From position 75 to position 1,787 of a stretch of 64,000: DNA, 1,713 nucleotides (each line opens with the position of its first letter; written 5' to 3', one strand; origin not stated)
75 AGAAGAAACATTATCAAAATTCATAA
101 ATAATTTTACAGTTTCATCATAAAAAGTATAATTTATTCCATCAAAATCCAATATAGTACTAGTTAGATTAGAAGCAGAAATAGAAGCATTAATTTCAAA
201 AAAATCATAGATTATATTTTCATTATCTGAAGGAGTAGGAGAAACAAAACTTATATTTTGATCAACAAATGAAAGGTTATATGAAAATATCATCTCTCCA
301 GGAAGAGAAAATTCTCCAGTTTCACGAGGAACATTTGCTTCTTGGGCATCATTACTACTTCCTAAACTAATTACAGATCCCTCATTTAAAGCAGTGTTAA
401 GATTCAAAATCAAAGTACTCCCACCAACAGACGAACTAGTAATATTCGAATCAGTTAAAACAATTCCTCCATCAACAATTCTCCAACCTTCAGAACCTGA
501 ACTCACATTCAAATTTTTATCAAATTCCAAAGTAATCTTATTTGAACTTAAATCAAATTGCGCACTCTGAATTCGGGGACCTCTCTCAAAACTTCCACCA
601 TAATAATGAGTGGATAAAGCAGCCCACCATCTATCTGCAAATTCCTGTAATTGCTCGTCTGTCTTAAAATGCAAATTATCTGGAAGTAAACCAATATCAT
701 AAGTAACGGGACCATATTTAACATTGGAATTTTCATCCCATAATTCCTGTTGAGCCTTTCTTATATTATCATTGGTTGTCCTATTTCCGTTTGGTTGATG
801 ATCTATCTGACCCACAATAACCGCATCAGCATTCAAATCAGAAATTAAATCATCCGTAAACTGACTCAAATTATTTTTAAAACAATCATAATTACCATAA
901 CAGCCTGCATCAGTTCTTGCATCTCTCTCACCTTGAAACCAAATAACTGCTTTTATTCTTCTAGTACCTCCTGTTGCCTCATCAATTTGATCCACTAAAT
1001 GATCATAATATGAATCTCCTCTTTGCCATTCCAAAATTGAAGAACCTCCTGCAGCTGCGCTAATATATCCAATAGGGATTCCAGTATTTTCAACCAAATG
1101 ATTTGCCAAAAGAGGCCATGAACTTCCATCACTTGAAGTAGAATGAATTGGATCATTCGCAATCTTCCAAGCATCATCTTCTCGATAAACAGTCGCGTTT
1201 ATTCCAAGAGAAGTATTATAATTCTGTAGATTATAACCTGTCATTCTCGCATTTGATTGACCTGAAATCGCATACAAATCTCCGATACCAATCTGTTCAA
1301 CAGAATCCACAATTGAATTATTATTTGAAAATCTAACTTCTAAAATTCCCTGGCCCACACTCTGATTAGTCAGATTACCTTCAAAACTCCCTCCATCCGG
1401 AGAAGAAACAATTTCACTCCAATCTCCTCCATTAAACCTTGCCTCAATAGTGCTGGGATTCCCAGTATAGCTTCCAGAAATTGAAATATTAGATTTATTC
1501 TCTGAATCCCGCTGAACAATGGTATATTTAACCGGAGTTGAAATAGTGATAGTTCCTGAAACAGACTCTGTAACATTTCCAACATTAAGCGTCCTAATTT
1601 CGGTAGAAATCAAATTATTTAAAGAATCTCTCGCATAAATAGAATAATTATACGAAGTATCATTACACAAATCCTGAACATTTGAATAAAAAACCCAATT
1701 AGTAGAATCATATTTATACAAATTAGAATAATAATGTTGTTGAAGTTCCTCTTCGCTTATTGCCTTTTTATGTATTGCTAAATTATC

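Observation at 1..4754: Unlisted giant surface protein alternating LamG-like lectin units with a SASA-type O-acetylesterase domain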

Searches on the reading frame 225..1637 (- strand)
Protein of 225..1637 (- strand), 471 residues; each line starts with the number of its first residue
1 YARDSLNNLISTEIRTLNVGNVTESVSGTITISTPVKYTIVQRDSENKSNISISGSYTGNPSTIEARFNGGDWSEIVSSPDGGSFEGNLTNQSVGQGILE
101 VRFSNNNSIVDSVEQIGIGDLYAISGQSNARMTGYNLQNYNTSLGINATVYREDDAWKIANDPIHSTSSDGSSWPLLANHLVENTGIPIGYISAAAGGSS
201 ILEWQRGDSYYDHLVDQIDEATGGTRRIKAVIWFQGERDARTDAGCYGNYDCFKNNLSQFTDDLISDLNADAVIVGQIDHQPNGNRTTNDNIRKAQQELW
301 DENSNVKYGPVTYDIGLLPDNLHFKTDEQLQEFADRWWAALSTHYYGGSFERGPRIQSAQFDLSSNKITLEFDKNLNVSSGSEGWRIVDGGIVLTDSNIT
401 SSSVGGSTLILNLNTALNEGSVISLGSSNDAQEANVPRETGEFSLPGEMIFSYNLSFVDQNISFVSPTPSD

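Call 18: search_solved_structures(query=window:225-1637:-, max_evalue=0.01, show_alignments=3)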
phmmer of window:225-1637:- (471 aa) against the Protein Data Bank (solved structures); distinct sequences matched with E-value up to 0.01: 2.
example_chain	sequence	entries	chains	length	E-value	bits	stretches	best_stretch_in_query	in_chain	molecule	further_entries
2apj_A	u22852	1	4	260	1.3e-14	57.2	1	154-332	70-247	Putative Esterase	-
1zmb_A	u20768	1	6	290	0.00036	22.8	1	182-338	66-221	Acetylxylan esterase related enzyme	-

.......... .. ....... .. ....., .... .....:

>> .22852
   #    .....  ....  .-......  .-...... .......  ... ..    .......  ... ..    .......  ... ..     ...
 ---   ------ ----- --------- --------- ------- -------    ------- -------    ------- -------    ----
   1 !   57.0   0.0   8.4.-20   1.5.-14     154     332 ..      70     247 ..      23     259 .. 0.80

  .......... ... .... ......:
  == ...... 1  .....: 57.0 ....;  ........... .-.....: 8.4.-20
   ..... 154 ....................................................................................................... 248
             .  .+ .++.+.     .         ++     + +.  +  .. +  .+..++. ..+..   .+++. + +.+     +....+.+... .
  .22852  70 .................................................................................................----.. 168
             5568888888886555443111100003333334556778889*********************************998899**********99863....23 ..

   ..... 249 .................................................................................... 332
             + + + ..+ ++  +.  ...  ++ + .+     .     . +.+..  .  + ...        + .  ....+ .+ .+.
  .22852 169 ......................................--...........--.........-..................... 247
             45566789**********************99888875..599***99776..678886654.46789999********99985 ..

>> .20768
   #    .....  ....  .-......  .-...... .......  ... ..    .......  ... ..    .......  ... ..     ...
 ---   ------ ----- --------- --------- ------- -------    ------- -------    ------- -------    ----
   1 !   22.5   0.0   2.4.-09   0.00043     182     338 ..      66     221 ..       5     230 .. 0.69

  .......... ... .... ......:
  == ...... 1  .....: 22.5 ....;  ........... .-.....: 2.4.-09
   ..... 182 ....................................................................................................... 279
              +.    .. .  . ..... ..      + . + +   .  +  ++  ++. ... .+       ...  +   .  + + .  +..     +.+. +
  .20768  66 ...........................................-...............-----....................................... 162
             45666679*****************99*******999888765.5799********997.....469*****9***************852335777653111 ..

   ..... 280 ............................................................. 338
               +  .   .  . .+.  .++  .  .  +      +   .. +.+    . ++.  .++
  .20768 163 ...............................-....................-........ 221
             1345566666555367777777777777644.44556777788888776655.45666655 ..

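Call 19: find_homologous_proteins(query=window:225-1637:-)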
Query window:225-1637:- (471 aa): 96 proteins with E <= 0.001 among 8000 candidates.
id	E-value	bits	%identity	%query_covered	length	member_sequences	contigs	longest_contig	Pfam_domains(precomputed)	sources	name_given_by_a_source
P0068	3.5e-107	377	44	93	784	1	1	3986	PF03629.25,PF18998.7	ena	-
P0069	4.7e-105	370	43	90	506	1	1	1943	PF03629.25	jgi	jgi:hypothetical protein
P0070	1.6e-94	336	44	90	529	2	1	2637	PF00404.25,PF03629.25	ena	-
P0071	3.7e-87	311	41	91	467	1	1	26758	PF03629.25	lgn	-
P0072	1.3e-86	309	42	91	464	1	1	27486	PF03629.25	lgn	-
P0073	4.3e-80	288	43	71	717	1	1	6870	PF03629.25,PF13385.14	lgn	-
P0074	3.0e-78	282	35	93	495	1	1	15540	PF03629.25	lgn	-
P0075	1.7e-76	276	37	90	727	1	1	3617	PF03629.25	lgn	-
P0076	5.3e-74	268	37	89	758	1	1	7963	PF03629.25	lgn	-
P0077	1.1e-72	264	35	94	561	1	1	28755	PF03629.25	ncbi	-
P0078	1.3e-71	260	34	96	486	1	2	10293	PF03629.25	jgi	-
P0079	4.4e-71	258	38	92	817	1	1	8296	PF03629.25,PF13385.14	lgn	-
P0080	5.3e-71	258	35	90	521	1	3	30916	PF03629.25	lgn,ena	-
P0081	6.6e-71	258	42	68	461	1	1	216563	PF03629.25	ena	-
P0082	5.2e-70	255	34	90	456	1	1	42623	PF03629.25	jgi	jgi:hypothetical protein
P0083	6.2e-69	251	36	94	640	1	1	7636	PF03629.25,PF24517.3,PF06848.18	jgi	-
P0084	2.6e-67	246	31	97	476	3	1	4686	PF03629.25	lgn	-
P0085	1.8e-66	243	33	96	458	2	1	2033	PF03629.25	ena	-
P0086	2.6e-66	243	34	91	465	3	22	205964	PF03629.25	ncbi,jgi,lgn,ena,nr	ncbi:MAG: sialate O-acetylesterase [Candidatus Anammoximicrobium sp.]|nr:sialate O-acetylesterase [C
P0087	4.4e-66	242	35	91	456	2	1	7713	PF03629.25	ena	-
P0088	5.2e-66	242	34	94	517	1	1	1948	PF03629.25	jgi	jgi:sialate O-acetylesterase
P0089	5.8e-65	238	35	86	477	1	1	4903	PF03629.25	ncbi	-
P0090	6.0e-65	238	34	89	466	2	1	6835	PF03629.25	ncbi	ncbi:MAG: sialate O-acetylesterase [Armatimonadota bacterium]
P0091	3.6e-64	236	32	95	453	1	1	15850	PF03629.25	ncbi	-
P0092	5.6e-64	235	35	91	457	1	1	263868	PF03629.25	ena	-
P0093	1.9e-63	233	35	94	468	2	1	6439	PF03629.25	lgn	-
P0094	1.2e-62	230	37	74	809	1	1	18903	PF03629.25,PF10102.15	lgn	-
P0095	1.5e-62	230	36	80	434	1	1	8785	PF03629.25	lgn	-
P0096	2.0e-62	230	32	89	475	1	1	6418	PF03629.25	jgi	jgi:hypothetical protein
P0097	2.0e-62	230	32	87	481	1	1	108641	PF03629.25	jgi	jgi:Carbohydrate esterase, sialic acid-specific acetylesterase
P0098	8.8e-62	228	33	88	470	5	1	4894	PF03629.25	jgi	-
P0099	1.1e-60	224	39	75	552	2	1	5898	PF03629.25,PF18962.8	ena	-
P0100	1.3e-60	224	33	90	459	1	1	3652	PF03629.25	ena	-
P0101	1.7e-60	223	33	90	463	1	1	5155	PF03629.25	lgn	-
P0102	2.0e-60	223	34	91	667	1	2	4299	PF03629.25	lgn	-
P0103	1.2e-59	221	32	89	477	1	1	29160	PF03629.25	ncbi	-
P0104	1.9e-59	220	32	90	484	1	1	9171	PF03629.25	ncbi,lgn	ncbi:MAG: sialate O-acetylesterase [Victivallales bacterium]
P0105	3.5e-59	219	31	94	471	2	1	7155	PF03629.25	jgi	jgi:hypothetical protein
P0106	2.4e-58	216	31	93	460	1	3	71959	PF03629.25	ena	-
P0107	1.3e-57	214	39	73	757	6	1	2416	PF03629.25,PF18962.8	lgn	-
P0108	6.9e-57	211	33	90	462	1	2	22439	PF03629.25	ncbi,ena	-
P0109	1.6e-56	210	33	97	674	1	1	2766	PF03629.25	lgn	-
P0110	2.4e-56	210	32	94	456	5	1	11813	PF03629.25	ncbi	-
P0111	3.4e-55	206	33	87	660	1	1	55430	PF03629.25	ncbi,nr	ncbi:MAG: hypothetical protein KF774_20490, partial [Planctomyces sp.]|nr:hypothetical protein [Plan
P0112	5.4e-55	205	41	67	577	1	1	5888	PF03629.25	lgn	-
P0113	1.0e-54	204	32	93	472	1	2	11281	PF03629.25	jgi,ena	-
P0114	1.2e-54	204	32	76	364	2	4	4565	PF03629.25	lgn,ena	-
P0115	1.8e-54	204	30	95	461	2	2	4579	PF03629.25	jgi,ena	-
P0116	2.0e-54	203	37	78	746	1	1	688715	PF03629.25,PF18962.8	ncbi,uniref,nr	ncbi:sialate O-acetylesterase [uncultured Aquimarina sp.]|uniref:T9SS type A sorting domain-containi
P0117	4.5e-54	202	31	90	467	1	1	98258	PF03629.25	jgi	-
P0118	3.6e-52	196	31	90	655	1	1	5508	PF03629.25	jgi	jgi:hypothetical protein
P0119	1.3e-51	194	31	90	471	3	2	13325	PF03629.25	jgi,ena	-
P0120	5.2e-51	192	30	88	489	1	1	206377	PF03629.25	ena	-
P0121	5.6e-51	192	32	89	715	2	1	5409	PF03629.25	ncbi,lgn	-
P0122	9.4e-50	188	38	66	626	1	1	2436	PF03629.25,PF24517.3,PF06848.18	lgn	-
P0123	4.3e-43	166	35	66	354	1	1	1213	PF03629.25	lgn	-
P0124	5.0e-43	166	30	87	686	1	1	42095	PF03629.25,PF13385.14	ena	-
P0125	5.8e-43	166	34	66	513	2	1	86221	PF03629.25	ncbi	-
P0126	3.1e-40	157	33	67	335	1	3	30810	PF03629.25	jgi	jgi:hypothetical protein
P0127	3.3e-40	157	33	68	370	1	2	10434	PF03629.25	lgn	-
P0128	8.3e-40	155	36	68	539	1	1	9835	PF03629.25,PF13753.13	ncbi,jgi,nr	ncbi:MAG: hypothetical protein GXP24_02845 [Planctomycetes bacterium]|nr:hypothetical protein [Planc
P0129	3.5e-37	147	39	46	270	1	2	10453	PF03629.25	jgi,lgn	jgi:hypothetical protein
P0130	3.6e-37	146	34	67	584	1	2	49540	PF03629.25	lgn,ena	-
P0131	2.1e-36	144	33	66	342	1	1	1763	PF03629.25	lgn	-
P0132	1.2e-35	141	32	76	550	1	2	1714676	PF03629.25,PF13753.13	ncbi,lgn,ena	-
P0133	3.5e-35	140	32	65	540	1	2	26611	PF03629.25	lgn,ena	-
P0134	1.4e-34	138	32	66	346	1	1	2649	PF03629.25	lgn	-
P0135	9.0e-34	135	34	75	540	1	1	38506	PF03629.25,PF13753.13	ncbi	-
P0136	1.8e-32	131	33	69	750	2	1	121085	PF03629.25,PF13385.14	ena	-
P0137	4.3e-32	130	34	67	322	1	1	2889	PF03629.25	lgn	-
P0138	1.4e-31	128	32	70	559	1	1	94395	PF03629.25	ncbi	ncbi:MAG: sialate O-acetylesterase [Planctomycetota bacterium]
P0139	3.2e-31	127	36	51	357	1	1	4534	PF03629.25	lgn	-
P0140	6.4e-31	126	32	67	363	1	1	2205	PF03629.25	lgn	-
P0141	1.4e-30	125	31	68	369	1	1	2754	PF03629.25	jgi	-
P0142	1.5e-30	125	32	63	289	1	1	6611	PF03629.25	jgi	jgi:hypothetical protein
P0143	4.5e-30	123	33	69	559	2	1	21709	PF03629.25,PF13385.14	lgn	-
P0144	1.3e-29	122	33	56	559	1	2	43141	PF03629.25,PF13385.14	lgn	-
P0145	1.9e-29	121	32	64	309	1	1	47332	PF03629.25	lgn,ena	-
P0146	4.8e-29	120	29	89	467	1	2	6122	PF03629.25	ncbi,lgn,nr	ncbi:MAG: sialate O-acetylesterase [Actinobacteria bacterium]|nr:sialate O-acetylesterase [Actinomyc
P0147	1.4e-28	118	32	63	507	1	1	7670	PF03629.25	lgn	-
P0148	1.5e-27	115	32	69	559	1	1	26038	PF03629.25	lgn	-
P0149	2.5e-27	114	32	69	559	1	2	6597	PF03629.25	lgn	-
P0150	4.1e-18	84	30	67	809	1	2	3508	PF22825.3,PF03629.25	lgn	-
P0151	1.8e-16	78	26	85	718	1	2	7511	PF03629.25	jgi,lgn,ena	-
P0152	1.1e-15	76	26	58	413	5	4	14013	PF03629.25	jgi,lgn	jgi:Carbohydrate esterase, sialic acid-specific acetylesterase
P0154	1.5e-13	69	30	69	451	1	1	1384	PF03629.25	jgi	jgi:hypothetical protein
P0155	9.2e-12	63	29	75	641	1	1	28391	PF22825.3,PF03629.25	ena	-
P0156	1.7e-10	59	29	56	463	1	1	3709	PF03629.25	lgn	-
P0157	5.0e-9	54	30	40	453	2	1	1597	PF03629.25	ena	-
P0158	1.5e-7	49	28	46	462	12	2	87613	PF03629.25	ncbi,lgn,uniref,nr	ncbi:sialate O-acetylesterase [Cohnella phaseoli]|uniref:Carbohydrate esterase-like sialic acid-spec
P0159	2.5e-7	48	31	56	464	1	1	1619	PF03629.25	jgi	jgi:sialate O-acetylesterase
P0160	4.3e-7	47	26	67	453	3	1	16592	PF03629.25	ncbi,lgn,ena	-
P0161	2.0e-6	45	29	40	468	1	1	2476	PF03629.25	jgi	jgi:sialate O-acetylesterase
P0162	2.7e-6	45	25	45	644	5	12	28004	PF00326.28,PF03629.25,PF00561.27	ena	-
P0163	2.0e-4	39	26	44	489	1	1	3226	PF03629.25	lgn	-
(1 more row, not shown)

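Call 34: predict_structure(alignment_id=A1)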
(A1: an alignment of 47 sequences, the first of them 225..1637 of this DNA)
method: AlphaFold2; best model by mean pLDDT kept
length: 471 residues; sequences in the alignment: 47
mean_pLDDT: 92.9   pTM: 0.88
mean pLDDT of the five models: 92.9, 92.0, 91.8, 91.8, 91.5
residues with pLDDT >= 90: 410; 70-90: 23; 50-70: 26; < 50: 12
segments of 3 or more residues with pLDDT < 50: 18-22
pLDDT, mean of each block of 10 residues (from residue 1): 50 50 72 98 98 98 98 98 98 98 97 98 95 94 97 97 93 97 98 94 98 98 97 97 97 99 97 96 96 98 98 85 88 97 95 97 97 94 96 97 97 97 97 95 96 91 61 41
secondary structure, 60 per line:
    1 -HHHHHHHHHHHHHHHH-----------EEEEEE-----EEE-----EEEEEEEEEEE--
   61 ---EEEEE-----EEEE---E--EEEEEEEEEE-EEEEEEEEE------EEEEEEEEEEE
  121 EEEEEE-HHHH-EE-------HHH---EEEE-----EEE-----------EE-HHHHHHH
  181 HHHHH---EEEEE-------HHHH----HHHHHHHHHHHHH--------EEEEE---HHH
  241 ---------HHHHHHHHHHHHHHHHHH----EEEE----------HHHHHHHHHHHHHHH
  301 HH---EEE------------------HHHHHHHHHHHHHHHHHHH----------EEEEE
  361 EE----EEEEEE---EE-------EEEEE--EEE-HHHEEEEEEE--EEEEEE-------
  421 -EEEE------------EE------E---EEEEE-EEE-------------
elements in order: H2-17 E29-34 E40-42 E48-58 E64-68 E74-77 E84-93 E95-103 E110-126 H128-131 E148-151 E157-159 H174-185 E189-193 H201-204 H209-221 E230-234 H250-267 E272-275 H286-302 E306-308 H327-345 E356-362 E367-372 E385-389 E392-394 E399-405 E408-413 E422-425 E450-454 E456-458

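Call 36: fold_search(model_id=the predicted structure, library=pdb)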
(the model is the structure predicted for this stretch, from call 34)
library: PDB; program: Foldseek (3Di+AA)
matches with E <= 10: 1645; with E <= 0.001: 88
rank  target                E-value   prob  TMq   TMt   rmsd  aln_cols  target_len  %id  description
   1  7kmm_B                5.2e-24  1.00  0.63  0.68   5.3       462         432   17  Crystal structure of XAC1771, a novel carbohydrate acetylesterase from Xanthomonas citri (released 2021-05-26)
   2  7kmm_A                5.5e-24  1.00  0.63  0.68   5.1       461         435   17  Crystal structure of XAC1771, a novel carbohydrate acetylesterase from Xanthomonas citri (released 2021-05-26)
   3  8f9p_A                1.2e-19  1.00  0.63  0.61   6.1       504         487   14  Dog sialic acid esterase (SIAE) inactive mutant S128A (released 2024-05-29)
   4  8f9r_A                1.3e-19  1.00  0.58  0.56   7.1       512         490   15  Rabbit sialic acid esterase (SIAE) (released 2024-05-29)
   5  8f9o_A                1.8e-19  1.00  0.63  0.61   6.0       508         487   14  Dog sialic acid esterase (SIAE) (released 2024-05-29)
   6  8f9q_A                4.6e-19  1.00  0.61  0.59   6.1       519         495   14  Guinea pig sialic acid esterase (SIAE) (released 2024-05-29)
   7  9ega_B                6.5e-17  1.00  0.56  0.44   7.4       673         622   13  Crystal Structure of a CE20 carbohydrate acetylesterase from Pedobacter psychrotolerans (PpCE20_II), with ancillary do (released 2025-08-13)
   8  9h4u_A                1.6e-16  1.00  0.57  0.45   8.8       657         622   12  Deacetylase FI8 utilizes unconventional variant of a catalytic triad: the diluted triad (released 2025-08-27)
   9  9ega_A                3.8e-16  1.00  0.58  0.45   6.9       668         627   13  Crystal Structure of a CE20 carbohydrate acetylesterase from Pedobacter psychrotolerans (PpCE20_II), with ancillary do (released 2025-08-13)
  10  2apj_D                5.8e-13  1.00  0.40  0.74   4.0       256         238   26  X-Ray Structure of Protein from Arabidopsis Thaliana AT4G34215 at 1.6 Angstrom Resolution (released 2005-08-30)
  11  1zmb_A                1.2e-12  1.00  0.41  0.66   2.8       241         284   23  Crystal Structure of the Putative Acetylxylan Esterase from Clostridium acetobutylicum, Northeast Structural Genomics  (released 2005-05-17)
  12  2apj_B                2.1e-12  1.00  0.40  0.73   3.8       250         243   26  X-Ray Structure of Protein from Arabidopsis Thaliana AT4G34215 at 1.6 Angstrom Resolution (released 2005-08-30)
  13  2apj_C                2.1e-12  1.00  0.40  0.74   4.1       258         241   26  X-Ray Structure of Protein from Arabidopsis Thaliana AT4G34215 at 1.6 Angstrom Resolution (released 2005-08-30)
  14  2apj_A                6.5e-12  1.00  0.40  0.73   3.9       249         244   26  X-Ray Structure of Protein from Arabidopsis Thaliana AT4G34215 at 1.6 Angstrom Resolution (released 2005-08-30)
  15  3pt5                  1.1e-07  1.00  0.37  0.52   5.5       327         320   14  Crystal structure of NanS (released 2011-05-18)
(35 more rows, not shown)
